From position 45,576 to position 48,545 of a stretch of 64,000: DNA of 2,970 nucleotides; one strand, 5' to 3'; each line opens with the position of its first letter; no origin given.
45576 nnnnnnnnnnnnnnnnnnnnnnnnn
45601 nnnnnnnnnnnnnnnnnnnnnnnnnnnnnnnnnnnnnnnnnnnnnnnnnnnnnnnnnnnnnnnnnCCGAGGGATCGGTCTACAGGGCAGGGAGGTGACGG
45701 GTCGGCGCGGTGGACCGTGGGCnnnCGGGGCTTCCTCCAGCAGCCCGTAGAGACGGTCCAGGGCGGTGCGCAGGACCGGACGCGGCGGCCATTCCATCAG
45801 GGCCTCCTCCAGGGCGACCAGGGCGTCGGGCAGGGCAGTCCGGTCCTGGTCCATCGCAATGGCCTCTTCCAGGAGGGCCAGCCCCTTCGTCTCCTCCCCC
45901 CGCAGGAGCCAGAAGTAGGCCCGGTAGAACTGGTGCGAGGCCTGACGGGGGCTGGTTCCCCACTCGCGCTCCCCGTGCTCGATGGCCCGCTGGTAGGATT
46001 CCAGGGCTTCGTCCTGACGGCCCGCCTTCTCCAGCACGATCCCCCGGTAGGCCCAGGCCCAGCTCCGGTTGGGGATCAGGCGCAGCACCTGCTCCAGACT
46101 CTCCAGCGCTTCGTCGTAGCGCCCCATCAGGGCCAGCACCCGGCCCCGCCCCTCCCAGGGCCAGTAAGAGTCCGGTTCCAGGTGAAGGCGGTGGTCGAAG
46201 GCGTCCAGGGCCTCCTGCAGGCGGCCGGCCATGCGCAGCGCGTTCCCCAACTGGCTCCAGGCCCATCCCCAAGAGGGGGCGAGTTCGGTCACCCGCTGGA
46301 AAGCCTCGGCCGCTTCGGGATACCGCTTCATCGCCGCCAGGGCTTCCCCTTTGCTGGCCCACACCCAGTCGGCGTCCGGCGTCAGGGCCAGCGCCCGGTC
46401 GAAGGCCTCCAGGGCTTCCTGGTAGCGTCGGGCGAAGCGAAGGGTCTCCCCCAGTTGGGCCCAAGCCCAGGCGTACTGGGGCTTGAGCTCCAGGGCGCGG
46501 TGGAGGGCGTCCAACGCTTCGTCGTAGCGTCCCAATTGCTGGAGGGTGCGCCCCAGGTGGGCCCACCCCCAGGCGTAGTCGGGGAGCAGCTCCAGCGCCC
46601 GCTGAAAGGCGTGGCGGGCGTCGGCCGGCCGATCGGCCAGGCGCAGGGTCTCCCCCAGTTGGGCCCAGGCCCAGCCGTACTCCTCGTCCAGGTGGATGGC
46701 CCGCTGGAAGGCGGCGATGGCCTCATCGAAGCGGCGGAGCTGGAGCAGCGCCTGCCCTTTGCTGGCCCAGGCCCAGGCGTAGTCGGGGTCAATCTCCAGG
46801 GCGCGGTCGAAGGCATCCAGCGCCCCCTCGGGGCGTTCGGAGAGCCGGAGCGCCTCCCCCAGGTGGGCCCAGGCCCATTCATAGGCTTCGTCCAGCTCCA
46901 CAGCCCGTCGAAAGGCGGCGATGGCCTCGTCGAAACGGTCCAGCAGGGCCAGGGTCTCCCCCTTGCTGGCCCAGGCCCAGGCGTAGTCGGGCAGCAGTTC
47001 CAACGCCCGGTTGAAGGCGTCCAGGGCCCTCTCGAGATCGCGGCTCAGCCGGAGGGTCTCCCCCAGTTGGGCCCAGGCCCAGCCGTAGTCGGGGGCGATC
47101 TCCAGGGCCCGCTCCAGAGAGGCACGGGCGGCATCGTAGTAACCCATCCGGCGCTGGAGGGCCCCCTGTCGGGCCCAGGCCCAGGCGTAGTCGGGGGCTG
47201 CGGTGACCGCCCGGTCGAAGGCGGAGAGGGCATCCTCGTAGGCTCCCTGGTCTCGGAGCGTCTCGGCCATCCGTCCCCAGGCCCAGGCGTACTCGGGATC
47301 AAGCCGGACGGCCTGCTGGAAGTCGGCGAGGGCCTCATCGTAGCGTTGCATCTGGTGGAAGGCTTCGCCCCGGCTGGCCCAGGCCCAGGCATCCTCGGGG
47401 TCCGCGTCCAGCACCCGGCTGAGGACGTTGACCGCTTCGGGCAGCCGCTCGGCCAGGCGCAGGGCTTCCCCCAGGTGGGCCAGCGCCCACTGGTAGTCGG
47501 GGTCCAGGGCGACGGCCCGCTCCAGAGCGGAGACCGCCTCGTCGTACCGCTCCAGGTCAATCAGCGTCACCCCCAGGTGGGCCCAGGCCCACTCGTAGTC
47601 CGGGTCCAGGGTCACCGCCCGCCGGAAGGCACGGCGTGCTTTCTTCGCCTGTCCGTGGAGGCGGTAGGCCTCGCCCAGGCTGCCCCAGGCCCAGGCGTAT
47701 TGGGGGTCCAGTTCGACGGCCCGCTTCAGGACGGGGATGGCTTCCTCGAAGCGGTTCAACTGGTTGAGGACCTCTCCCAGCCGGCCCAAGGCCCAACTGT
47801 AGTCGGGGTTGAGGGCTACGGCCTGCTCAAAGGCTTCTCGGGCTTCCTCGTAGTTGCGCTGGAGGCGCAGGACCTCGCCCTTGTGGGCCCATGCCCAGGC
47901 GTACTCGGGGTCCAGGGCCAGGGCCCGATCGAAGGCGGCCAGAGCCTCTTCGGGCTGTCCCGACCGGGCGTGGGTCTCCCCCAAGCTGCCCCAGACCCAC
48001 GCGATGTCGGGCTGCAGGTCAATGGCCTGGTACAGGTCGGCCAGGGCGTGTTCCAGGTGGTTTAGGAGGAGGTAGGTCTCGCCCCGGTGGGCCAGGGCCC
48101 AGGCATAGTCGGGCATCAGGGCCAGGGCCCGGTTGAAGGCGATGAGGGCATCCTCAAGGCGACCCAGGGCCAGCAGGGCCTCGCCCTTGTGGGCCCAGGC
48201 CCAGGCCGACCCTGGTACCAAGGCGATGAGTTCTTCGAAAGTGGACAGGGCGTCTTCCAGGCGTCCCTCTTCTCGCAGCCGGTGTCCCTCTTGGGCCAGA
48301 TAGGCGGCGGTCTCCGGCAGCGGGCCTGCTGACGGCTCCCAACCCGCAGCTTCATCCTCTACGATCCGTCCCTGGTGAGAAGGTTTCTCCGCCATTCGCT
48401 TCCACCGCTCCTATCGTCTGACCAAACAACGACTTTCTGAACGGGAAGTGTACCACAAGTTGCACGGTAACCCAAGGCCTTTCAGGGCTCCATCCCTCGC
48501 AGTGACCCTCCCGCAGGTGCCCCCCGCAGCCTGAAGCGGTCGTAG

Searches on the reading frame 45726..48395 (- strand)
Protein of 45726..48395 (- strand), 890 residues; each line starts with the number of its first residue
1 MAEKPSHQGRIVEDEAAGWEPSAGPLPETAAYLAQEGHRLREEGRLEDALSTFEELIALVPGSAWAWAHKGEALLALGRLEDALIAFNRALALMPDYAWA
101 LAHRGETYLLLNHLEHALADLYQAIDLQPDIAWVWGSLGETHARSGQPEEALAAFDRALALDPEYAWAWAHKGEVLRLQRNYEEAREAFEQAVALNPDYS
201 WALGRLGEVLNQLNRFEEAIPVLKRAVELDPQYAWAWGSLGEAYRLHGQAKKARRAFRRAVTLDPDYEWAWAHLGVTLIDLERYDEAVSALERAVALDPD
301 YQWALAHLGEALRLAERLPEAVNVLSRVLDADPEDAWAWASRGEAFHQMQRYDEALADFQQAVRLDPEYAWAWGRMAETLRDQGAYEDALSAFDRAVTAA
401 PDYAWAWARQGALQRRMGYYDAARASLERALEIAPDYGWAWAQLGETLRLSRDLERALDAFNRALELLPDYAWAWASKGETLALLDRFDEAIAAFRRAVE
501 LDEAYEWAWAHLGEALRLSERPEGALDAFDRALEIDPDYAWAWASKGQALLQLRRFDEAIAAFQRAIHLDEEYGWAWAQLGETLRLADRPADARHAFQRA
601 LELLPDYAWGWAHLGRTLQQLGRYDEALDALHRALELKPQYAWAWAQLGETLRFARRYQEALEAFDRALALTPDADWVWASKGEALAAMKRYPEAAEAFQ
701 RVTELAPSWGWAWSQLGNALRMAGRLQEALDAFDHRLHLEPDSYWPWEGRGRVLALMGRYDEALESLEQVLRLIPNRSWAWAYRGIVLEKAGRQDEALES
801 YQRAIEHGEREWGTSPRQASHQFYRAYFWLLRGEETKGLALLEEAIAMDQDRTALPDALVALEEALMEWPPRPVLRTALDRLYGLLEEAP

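Call 68: search_protein_families(library=pfam, proteins=[window:45726-48395:-], max_evalue=0.00001)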
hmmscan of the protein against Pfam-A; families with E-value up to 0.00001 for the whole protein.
window:45726-48395:- (890 aa): 32 families (the best 25 are shown)
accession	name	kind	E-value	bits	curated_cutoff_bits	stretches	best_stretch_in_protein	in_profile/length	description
PF00515.34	TPR_1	-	1.2e-158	509.7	27.8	8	336-369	1-34/34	Tetratricopeptide repeat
PF07719.23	TPR_2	-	8.2e-134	425.3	27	4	167-199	2-34/34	Tetratricopeptide repeat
PF13414.12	TPR_11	-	7.3e-121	394.1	26.8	4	207-244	1-38/42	TPR repeat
PF13431.12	TPR_17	-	1.8e-110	352.6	24.4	0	528-561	1-34/34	Tetratricopeptide repeat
PF13181.12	TPR_8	-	1.7e-102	327.4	25.7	0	270-301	3-34/34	Tetratricopeptide repeat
PF13424.12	TPR_12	-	7.9e-89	292.4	30.1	12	166-231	3-76/77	Tetratricopeptide repeat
PF13428.12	TPR_14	-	2.4e-88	281.6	23.5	2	609-650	2-43/44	Tetratricopeptide repeat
PF14559.12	TPR_19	-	3e-87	287.4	25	11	178-232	3-57/68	Tetratricopeptide repeat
PF13432.12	TPR_16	-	8.4e-78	256.7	32.7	9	179-234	10-65/65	Tetratricopeptide repeat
PF13176.12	TPR_7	-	2.6e-52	170.9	27.9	0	611-640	2-31/36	Tetratricopeptide repeat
PF13371.12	TPR_9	-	3.3e-46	155.6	35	0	139-198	2-61/73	Tetratricopeptide repeat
PF01239.28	PPTA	-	5.5e-45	148.6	29.5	0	149-177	2-30/32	Protein prenyltransferase alpha subunit repeat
PF23914.1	TPR_CcmH_CycH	-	2.9e-42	144.6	42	1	265-365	47-150/158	Cytochrome c-type biogenesis protein H TPR domain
PF13174.12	TPR_6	-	1.2e-35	120.2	26.3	0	240-266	6-32/33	Tetratricopeptide repeat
PF03704.23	BTAD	-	3.9e-29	102.3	22.1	1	754-821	72-139/146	Bacterial transcriptional activator domain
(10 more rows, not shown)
